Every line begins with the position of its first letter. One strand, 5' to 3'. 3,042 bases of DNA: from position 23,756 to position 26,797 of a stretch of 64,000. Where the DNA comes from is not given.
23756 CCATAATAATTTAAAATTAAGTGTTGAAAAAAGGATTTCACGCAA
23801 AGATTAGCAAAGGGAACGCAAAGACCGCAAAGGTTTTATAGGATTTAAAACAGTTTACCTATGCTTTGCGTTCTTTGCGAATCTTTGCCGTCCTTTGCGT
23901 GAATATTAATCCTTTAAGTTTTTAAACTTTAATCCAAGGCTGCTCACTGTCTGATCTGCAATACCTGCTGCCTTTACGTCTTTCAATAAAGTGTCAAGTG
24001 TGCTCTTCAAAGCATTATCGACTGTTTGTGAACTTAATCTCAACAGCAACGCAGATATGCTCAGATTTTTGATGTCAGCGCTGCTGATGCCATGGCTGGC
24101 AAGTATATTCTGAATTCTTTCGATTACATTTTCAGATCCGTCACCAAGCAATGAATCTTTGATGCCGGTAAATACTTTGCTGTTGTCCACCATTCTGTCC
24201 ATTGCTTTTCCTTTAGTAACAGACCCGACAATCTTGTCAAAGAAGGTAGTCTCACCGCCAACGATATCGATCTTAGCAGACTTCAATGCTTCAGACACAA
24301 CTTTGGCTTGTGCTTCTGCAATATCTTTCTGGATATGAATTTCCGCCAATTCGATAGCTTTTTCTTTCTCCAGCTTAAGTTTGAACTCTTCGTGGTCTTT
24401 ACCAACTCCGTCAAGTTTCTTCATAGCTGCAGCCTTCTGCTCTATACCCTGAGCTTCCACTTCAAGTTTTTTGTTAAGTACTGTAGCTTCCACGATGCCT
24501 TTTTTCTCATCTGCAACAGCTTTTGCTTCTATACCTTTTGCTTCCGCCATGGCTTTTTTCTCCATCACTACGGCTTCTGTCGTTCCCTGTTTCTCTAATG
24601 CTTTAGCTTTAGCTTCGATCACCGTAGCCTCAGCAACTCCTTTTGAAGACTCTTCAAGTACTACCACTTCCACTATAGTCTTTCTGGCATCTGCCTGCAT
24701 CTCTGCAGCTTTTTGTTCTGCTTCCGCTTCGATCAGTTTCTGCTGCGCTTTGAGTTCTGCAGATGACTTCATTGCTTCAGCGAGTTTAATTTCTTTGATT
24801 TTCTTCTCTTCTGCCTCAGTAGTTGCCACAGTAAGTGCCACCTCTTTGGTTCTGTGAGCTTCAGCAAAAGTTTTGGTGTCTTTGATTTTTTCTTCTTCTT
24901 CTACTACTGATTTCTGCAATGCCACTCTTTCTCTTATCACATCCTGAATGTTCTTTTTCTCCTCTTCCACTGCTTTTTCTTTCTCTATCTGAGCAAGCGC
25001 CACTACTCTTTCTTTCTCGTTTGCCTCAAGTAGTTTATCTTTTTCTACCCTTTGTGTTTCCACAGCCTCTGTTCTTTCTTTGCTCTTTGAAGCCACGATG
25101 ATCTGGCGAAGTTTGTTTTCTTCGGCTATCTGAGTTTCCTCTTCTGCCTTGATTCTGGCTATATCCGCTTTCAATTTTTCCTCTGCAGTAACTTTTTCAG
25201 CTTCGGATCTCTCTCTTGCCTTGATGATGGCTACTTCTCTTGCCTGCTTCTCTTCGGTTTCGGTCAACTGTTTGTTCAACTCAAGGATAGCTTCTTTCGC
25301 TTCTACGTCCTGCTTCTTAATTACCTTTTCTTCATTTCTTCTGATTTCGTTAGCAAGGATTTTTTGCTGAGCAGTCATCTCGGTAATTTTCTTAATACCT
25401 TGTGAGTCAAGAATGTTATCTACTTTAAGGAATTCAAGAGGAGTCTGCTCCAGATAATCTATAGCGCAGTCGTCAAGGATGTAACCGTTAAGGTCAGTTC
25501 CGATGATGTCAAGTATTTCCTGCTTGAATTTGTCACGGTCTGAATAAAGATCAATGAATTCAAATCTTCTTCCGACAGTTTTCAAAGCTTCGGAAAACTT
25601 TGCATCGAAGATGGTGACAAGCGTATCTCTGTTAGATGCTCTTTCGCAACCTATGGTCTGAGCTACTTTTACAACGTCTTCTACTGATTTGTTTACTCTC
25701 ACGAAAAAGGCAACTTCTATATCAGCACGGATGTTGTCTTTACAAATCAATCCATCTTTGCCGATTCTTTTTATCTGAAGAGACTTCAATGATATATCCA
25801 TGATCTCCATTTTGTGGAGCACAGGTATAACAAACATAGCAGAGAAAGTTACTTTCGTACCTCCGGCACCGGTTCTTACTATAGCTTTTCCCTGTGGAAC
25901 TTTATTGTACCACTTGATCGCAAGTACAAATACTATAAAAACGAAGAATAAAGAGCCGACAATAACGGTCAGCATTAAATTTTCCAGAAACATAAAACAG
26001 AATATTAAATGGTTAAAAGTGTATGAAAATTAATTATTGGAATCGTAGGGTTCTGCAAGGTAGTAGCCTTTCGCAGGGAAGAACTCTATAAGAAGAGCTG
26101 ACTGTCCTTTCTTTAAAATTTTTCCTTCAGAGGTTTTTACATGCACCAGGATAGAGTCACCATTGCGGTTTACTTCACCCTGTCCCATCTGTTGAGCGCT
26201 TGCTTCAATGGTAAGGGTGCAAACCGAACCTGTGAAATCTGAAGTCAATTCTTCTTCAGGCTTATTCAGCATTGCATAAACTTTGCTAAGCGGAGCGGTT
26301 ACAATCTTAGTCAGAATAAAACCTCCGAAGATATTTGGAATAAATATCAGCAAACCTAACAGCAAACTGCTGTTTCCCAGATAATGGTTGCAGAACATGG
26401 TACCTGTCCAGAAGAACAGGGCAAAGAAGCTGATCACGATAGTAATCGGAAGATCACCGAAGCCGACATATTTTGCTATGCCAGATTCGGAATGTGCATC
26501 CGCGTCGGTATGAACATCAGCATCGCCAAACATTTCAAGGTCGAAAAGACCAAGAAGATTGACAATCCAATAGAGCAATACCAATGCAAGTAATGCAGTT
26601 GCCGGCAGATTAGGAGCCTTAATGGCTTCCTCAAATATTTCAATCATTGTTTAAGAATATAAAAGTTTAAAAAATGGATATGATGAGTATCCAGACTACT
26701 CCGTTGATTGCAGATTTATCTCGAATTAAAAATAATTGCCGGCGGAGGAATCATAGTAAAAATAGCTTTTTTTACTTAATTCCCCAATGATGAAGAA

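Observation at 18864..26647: NfeD - flotillin - giant coiled-coil AAA+ ATPase operon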

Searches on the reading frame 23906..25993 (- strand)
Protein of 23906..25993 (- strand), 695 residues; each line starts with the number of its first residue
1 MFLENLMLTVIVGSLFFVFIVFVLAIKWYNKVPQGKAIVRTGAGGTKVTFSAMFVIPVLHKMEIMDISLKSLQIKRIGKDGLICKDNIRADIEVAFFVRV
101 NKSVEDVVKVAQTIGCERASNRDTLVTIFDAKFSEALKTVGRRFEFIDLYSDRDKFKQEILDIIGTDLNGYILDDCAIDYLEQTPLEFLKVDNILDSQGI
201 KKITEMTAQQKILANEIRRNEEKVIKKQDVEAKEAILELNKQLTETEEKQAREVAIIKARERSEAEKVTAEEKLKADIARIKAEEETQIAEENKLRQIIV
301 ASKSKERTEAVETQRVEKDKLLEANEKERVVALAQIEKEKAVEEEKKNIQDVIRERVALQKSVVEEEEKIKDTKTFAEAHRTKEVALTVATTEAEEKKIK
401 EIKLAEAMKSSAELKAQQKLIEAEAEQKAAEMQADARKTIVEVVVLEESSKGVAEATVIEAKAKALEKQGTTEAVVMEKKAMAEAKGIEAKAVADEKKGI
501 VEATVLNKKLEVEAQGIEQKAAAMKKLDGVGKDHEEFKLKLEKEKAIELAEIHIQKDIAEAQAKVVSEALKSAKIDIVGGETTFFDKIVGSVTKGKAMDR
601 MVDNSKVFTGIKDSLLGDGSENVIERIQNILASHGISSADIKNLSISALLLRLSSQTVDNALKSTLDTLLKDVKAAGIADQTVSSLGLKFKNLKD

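Call 4: search_protein_families(library=pfam, proteins=[window:23906-25993:-], max_evalue=0.01)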
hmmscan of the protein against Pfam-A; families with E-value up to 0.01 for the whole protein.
window:23906-25993:- (695 aa): 0 families

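Call 5: search_protein_families(library=ncbifam, proteins=[window:23906-25993:-], max_evalue=0.01)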
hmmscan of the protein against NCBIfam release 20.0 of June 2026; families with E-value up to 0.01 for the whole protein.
window:23906-25993:- (695 aa): 1 family
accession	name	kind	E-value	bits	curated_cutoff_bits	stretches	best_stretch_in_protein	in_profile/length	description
NF058507.1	FlotScfldFlot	equivalog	0.0034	16.5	700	1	51-266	57-259/477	flotillin lipid rafts scaffold protein FloT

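Call 6: search_protein_families(library=padloc, proteins=[window:23906-25993:-], max_evalue=0.01)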
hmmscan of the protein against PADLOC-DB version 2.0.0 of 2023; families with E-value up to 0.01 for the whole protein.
window:23906-25993:- (695 aa): 0 families

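Call 10: search_solved_structures(query=window:23906-25993:-, max_evalue=1)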
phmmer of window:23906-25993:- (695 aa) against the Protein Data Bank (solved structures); distinct sequences matched with E-value up to 1: 4.
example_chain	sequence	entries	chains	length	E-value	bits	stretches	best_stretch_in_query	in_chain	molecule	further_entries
1bvu_A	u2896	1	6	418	0.4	12.8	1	453-570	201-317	PROTEIN (GLUTAMATE DEHYDROGENASE)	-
3j9m_AU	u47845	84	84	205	0.66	12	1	367-465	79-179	mS26 | 28S ribosomal protein S26, mitochondrial | Small ribosomal subunit protein mS26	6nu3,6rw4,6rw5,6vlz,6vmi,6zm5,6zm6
9ojm_U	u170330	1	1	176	0.69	12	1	367-465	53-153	Small ribosomal subunit protein mS26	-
6nu2_AU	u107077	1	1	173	0.73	11.9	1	367-465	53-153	28S ribosomal protein S26, mitochondrial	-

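Call 36: search_solved_structures(query=A3, max_evalue=0.1)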
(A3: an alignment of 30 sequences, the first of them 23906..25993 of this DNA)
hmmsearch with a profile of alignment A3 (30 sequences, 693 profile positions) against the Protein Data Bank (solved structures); distinct sequences matched with E-value up to 0.1: 1.
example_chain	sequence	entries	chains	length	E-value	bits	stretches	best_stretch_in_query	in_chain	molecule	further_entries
8z5g_A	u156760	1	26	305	0.0011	20.7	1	363-446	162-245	Protein QmcA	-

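Call 38: search_protein_families(library=pfam, alignment_id=A3, max_evalue=1)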
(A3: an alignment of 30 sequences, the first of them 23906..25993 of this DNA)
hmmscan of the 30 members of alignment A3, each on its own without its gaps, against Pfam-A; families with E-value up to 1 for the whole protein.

A. member 1, window:23906-25993:- (695 aa): 0 families

B. families by the number of members that match (of 30 scanned): 9 families
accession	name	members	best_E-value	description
PF01145.31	Band_7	4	3.3e-13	SPFH domain / Band 7 family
PF18593.6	CdiI_2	1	0.055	CdiI immunity protein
PF09255.16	Antig_Caf1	1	0.14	Caf1 Capsule antigen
PF01476.26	LysM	1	0.14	LysM domain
PF23610.1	VWA7_4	1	0.16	VWA7 beta-sandwich domain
PF14536.11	DUF4441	1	0.18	Domain of unknown function (DUF4441)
PF06806.18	DUF1233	1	0.44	Putative excisionase (DUF1233)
PF15170.11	CaM-KIIN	1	0.52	Calcium/calmodulin-dependent protein kinase II inhibitor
PF18895.5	T4SS_pilin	1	0.84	Type IV secretion system pilin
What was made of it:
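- On Flotillin / SPFH (Pfam Band_7 PF01145; NCBIfam FloT): No Pfam hit at E<1 (call 38).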

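Call 41: find_homologous_proteins(query=window:23906-25993:-, max_evalue=0.00001)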
Query window:23906-25993:- (695 aa): 8000 proteins with E <= 0.00001 among 8000 candidates; the best 120 are listed.
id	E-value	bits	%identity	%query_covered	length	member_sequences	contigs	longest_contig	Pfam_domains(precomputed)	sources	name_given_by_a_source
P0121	0.0e+0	1388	100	100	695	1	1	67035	-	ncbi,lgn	ncbi:MAG: flotillin family protein [Cytophagaceae bacterium]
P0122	0.0e+0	1135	80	100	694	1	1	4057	-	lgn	-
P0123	0.0e+0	1121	79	99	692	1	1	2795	-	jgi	jgi:uncharacterized membrane protein YqiK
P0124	0.0e+0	1118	79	99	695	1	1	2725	-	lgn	-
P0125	0.0e+0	1111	78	99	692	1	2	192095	-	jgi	-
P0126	0.0e+0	1104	76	100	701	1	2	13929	-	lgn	-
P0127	0.0e+0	1103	76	100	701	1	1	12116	-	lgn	-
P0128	0.0e+0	1094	77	99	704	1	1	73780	-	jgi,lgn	-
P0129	0.0e+0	1093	77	99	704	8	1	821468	-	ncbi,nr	ncbi:flotillin family protein [Sporocytophaga myxococcoides]|nr:hypothetical protein [Sporocytophaga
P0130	0.0e+0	1088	77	99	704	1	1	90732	-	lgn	-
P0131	0.0e+0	1087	76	99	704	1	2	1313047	-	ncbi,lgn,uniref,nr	ncbi:flotillin family protein [Sporocytophaga myxococcoides]|uniref:flotillin family protein n=1 Tax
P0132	0.0e+0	1076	75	100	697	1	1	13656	-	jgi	jgi:uncharacterized membrane protein YqiK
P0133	0.0e+0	1035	72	99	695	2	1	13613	-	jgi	jgi:flotillin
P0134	0.0e+0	1016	72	100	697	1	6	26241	-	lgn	-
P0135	7.8e-297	1004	71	99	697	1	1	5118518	-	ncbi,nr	ncbi:flotillin family protein [Cytophagaceae bacterium ABcell3]|nr:flotillin family protein [Cytopha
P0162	5.5e-236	803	60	97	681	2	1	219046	-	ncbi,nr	ncbi:MAG: flotillin [Candidatus Cloacimonetes bacterium 4572_55]|nr:MAG: flotillin [Candidatus Cloac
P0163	1.0e-235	802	57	96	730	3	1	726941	-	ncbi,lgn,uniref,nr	ncbi:flotillin family protein [Apibacter sp. HY039]|uniref:flotillin family protein n=1 Tax=Apibacte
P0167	2.5e-235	801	47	99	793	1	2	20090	-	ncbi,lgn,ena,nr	ncbi:MAG: flotillin family protein [Acidobacteriota bacterium]|nr:flotillin family protein [Acidobac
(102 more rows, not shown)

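Call 69: find_encoding_contigs(protein=P0163, flank=7000, max_places=1)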
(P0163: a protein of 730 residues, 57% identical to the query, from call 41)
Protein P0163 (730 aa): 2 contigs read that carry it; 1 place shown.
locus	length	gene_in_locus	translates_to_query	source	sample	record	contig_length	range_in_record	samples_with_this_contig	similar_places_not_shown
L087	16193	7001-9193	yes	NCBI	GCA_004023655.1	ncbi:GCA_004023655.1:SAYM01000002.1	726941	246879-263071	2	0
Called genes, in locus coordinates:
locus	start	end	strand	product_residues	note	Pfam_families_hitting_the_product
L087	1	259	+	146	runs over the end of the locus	-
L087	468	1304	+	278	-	PF22200:ExsA_N, PF00165:HTH_AraC (weak), PF12833:HTH_18, PF00165:HTH_AraC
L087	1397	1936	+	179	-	PF01161:PBP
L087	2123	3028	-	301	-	PF16103:DUF4822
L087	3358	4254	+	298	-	PF13354:Beta-lactamase2, PF00144:Beta-lactamase (faint)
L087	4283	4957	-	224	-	PF12844:HTH_19, PF01381:HTH_3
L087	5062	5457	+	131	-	PF22550:CesT_Tir_1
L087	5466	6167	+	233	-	PF04012:PspA_IM30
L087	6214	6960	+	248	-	-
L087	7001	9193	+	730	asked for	-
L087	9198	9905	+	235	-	PF00561:Abhydrolase_1 (faint), PF12146:Hydrolase_4 (weak)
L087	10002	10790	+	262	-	-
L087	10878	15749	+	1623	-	PF12458:DUF3686, PF25472:DUF7902, PF00004:AAA, PF07728:AAA_5 (weak)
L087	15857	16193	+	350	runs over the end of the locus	PF14253:AbiH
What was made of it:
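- An AbiH gene lies next to the operon in Apibacter (call 69).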

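Call 70: find_encoding_contigs(protein=P0167, flank=7000, max_places=1)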
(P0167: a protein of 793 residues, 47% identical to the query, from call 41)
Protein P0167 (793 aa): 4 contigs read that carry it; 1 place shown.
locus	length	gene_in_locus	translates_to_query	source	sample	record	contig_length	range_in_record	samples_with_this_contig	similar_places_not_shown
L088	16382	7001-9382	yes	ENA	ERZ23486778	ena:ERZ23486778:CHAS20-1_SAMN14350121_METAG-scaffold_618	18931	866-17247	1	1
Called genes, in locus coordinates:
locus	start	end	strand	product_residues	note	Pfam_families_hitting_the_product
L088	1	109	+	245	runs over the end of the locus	-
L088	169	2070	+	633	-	-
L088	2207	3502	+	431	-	PF00501:AMP-binding, PF14535:AMP-binding_C_2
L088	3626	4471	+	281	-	PF07883:Cupin_2 (faint), PF12833:HTH_18, PF00165:HTH_AraC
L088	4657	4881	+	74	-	-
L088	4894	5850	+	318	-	-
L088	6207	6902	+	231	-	-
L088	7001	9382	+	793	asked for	-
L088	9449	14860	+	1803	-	PF12458:DUF3686, PF07728:AAA_5 (faint), PF25472:DUF7902, PF05496:RuvB_N (faint), PF00004:AAA (weak)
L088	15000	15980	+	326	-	PF05048:NosD (faint), PF13229:Beta_helix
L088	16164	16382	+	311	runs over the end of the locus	PF20329:DUF6624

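Call 71: find_encoding_contigs(protein=P0162, flank=7000, max_places=1)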
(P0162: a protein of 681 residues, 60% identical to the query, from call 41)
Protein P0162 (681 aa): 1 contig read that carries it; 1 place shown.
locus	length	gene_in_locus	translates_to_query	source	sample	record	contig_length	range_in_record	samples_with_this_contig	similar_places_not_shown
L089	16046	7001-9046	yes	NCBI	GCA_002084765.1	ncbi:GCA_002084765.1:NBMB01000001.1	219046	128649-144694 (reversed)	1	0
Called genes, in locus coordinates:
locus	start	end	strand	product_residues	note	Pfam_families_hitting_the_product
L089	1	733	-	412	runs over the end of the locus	PF13570:Beta-prop_ACSF4, PF01011:PQQ (faint), PF13360:PQQ_2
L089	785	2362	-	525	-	PF03403:PAF-AH_p_II (faint), PF13428:TPR_14 (faint), PF00515:TPR_1 (faint)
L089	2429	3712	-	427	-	PF13570:Beta-prop_ACSF4 (weak), PF13360:PQQ_2, PF01011:PQQ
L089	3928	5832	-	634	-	PF11412:DsbD_N (weak), PF02683:DsbD_TM, PF13386:DsbD_2 (weak), PF03190:Thioredox_DsbH (weak), PF00085:Thioredoxin, PF13098:Thioredoxin_2, PF13899:Thioredoxin_7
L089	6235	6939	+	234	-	-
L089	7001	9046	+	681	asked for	-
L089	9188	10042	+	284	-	PF04784:DUF547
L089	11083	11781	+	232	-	PF00590:TP_methylase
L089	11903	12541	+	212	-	PF01066:CDP-OH_P_transf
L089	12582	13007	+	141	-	PF00334:NDK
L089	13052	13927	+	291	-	PF02737:3HCDH_N, PF00725:3HCDH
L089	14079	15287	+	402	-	PF00871:Acetate_kinase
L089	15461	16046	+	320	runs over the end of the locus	PF00480:ROK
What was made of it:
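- At least one flotillin/NfeD pair of this subfamily lacks the ATPase nearby (L089, call 71).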

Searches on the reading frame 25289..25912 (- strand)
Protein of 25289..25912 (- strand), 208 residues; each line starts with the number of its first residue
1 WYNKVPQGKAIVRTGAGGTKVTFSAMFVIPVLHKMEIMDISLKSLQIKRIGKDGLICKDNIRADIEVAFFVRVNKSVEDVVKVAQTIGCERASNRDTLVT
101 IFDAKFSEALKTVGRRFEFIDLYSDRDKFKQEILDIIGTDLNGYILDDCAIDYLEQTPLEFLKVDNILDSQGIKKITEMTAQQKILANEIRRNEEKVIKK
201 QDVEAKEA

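Call 49: search_solved_structures(query=A6, max_evalue=10, show_alignments=2)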
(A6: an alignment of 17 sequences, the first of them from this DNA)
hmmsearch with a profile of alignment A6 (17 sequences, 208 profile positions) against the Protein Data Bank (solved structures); distinct sequences matched with E-value up to 10: 4.
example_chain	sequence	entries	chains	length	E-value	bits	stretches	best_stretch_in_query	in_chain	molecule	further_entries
8gn9_A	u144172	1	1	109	0.48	13.2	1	55-110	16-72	Stomatin homolog PH1511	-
4h63_K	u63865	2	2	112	1.2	11.9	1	92-137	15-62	Mediator of RNA polymerase II transcription subunit 11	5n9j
5u0p_K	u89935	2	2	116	1.3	11.8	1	92-137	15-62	Mediator complex subunit 11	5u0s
3bk6_A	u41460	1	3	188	2.5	10.9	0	32-110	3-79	PH stomatin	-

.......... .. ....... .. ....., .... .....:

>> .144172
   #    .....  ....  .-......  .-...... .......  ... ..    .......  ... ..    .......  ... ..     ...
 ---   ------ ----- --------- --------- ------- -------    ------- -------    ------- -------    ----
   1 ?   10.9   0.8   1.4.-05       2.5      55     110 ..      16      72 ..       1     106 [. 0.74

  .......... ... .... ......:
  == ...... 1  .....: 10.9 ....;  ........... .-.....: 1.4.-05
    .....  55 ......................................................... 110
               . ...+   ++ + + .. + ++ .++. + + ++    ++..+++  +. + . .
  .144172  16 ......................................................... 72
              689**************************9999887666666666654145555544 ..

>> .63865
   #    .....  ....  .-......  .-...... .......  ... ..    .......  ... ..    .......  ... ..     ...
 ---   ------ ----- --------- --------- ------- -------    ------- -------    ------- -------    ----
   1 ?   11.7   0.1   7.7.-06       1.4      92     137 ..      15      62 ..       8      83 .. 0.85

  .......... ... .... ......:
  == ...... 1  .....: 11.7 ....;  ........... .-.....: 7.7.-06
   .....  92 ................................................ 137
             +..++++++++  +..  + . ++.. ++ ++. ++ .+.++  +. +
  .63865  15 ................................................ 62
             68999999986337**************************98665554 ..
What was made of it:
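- The SPFH fold of the window's own protein was not shown by any profile or model (calls 10, 36, 38, 49).
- Tried and rejected: Direct profile proof that the window's 695-aa protein is SPFH: the full-length and N-domain profiles against PDB gave only QmcA (E 1e-3, in the coiled-coil part) and stomatin (E 0.48) (calls 36, 49).
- On Flotillin / SPFH (Pfam Band_7 PF01145; NCBIfam FloT): PDB profile hits to stomatin PH1511 are non-significant (E 0.48, call 49).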

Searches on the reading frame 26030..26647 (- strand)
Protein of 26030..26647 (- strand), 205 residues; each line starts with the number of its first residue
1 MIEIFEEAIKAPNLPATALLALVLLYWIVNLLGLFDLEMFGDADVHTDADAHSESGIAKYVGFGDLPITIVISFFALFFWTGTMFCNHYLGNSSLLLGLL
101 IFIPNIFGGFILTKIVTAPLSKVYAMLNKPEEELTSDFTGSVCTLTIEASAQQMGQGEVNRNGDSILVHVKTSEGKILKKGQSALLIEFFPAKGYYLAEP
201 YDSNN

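Call 4: search_protein_families(library=pfam, proteins=[window:26030-26647:-], max_evalue=0.01)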
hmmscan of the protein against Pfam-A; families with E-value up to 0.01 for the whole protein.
window:26030-26647:- (205 aa): 1 family
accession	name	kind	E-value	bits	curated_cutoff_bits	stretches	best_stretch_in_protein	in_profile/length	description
PF06157.16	DUF973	-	0.0075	15.9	26.4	1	78-176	154-246/309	Protein of unknown function (DUF973)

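Call 5: search_protein_families(library=ncbifam, proteins=[window:26030-26647:-], max_evalue=0.01)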
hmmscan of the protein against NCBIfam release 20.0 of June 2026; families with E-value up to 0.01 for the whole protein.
window:26030-26647:- (205 aa): 0 families

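Call 6: search_protein_families(library=padloc, proteins=[window:26030-26647:-], max_evalue=0.01)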
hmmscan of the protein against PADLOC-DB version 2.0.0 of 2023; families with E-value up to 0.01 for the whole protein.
window:26030-26647:- (205 aa): 0 families

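Call 37: search_solved_structures(query=A4, max_evalue=1)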
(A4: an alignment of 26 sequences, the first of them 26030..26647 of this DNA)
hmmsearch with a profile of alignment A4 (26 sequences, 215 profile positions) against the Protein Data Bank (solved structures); distinct sequences matched with E-value up to 1: 3.
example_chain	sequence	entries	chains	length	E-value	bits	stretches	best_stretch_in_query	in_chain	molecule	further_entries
2k14_A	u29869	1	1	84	0.12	15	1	144-200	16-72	YuaF protein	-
8bb6_A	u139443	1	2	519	0.25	13.9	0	25-121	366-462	Sucrose transport protein SUC1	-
7ccs_B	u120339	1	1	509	0.77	12.4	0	73-126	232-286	Consensus mutated Anionic Amino Acid Transporter Light Chain, Xc- System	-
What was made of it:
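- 26030..26647 (-): YqiJ/YuaF-type 'short NfeD' membrane protein, 205 aa. Three hydrophobic segments (aa ~11-40, 60-86, 90-118), then a soluble C-terminal part of about 80 aa. The family profile's best PDB hit is YuaF 2k14, at a non-significant E of 0.12 (call 37).
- On NfeD (Pfam PF01957 C-terminal OB-fold domain): The family profile against YuaF's soluble domain gives E 0.12 (call 37).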

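Call 45: search_protein_families(library=pfam, alignment_id=A4, max_evalue=1)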
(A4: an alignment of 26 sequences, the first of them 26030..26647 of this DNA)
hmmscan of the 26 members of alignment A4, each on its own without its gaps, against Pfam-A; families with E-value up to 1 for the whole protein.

A. member 1, window:26030-26647:- (205 aa): 2 families
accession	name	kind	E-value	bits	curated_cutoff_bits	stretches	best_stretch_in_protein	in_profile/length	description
PF06157.16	DUF973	-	0.0075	15.9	26.4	1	78-176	154-246/309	Protein of unknown function (DUF973)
PF21001.2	YqiJ_N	-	0.14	12.8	23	1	15-85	3-86/116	Inner membrane protein YqiJ, N-terminal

B. families by the number of members that match (of 26 scanned): 17 families
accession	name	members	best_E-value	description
PF21001.2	YqiJ_N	15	9.6e-07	Inner membrane protein YqiJ, N-terminal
PF01957.25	NfeD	3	0.0049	NfeD-like C-terminal, partner-binding domain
PF06157.16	DUF973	1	0.0075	Protein of unknown function (DUF973)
PF17329.7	DUF5367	1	0.043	Family of unknown function (DUF5367)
PF05354.17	Phage_attach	1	0.087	Phage Head-Tail Attachment protein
PF07653.23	SH3_2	1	0.1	Variant SH3 domain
PF06231.16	DUF1010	1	0.13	Protein of unknown function (DUF1010)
PF14030.11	DUF4245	1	0.14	Protein of unknown function (DUF4245)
PF17310.7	DUF5357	1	0.18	Family of unknown function (DUF5357)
PF11368.13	DUF3169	1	0.19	Protein of unknown function (DUF3169)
PF13360.13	PQQ_2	1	0.22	Outer membrane protein assembly factor BamB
PF10976.13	DUF2790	1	0.22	Protein of unknown function (DUF2790)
PF14898.11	DUF4491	1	0.24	Domain of unknown function (DUF4491)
PF25810.1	TMEM218_N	1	0.24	Transmembrane protein 218, N-terminal domain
PF00190.28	Cupin_1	1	0.25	Cupin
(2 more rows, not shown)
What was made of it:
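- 26030..26647 (-): Pfam NfeD C-terminal domain is found in 3 of 26 (call 45).
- On NfeD (Pfam PF01957 C-terminal OB-fold domain): Three of 26 orthologues hit at best E 0.005 (call 45).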
